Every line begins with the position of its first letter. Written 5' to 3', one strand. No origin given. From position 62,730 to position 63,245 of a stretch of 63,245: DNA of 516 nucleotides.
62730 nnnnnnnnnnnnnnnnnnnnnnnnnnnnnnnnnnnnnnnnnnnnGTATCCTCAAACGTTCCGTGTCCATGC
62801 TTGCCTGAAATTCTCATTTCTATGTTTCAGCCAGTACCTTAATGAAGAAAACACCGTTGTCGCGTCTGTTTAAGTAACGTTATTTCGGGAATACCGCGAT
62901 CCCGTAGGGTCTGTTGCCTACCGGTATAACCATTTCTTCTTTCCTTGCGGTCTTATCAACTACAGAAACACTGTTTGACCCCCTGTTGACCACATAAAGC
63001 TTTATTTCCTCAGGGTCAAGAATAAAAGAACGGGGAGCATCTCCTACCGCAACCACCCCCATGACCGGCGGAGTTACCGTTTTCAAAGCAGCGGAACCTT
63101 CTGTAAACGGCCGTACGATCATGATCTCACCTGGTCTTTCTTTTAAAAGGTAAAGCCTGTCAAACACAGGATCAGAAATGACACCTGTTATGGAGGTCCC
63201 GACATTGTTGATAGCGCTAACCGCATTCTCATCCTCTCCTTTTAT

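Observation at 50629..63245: OmcS-type nanowire with a complete companion assembly/export module, apparently outside Geobacter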

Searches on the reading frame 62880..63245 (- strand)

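Call 4: search_protein_families(library=pfam, proteins=[window:62880-63245:-], max_evalue=0.01)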
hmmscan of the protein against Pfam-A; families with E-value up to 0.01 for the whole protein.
window:62880-63245:- (121 aa): 1 family
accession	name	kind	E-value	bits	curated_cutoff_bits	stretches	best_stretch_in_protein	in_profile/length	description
PF10282.15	Lactonase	-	0.0085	15.8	21.7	0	66-97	288-319/344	Lactonase, 7-bladed beta-propeller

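Call 5: search_protein_families(library=ncbifam, proteins=[window:62880-63245:-], max_evalue=0.01)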
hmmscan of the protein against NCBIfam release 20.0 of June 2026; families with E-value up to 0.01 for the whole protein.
window:62880-63245:- (121 aa): 3 families
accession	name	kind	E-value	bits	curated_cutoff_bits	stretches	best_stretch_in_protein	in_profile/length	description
TIGR02276.1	beta_rpt_yvtn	repeat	7e-13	48.3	27.85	1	78-118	1-41/42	beta-propeller repeat protein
TIGR03866.1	PQQ_ABC_repeats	subfamily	1.5e-08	34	287.3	1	51-120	65-134/310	PQQ-dependent catabolism-associated beta-propeller protein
NF052340.1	hydrazine_beta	equivalog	2e-07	30.4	560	1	54-117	60-123/372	hydrazine synthase subunit beta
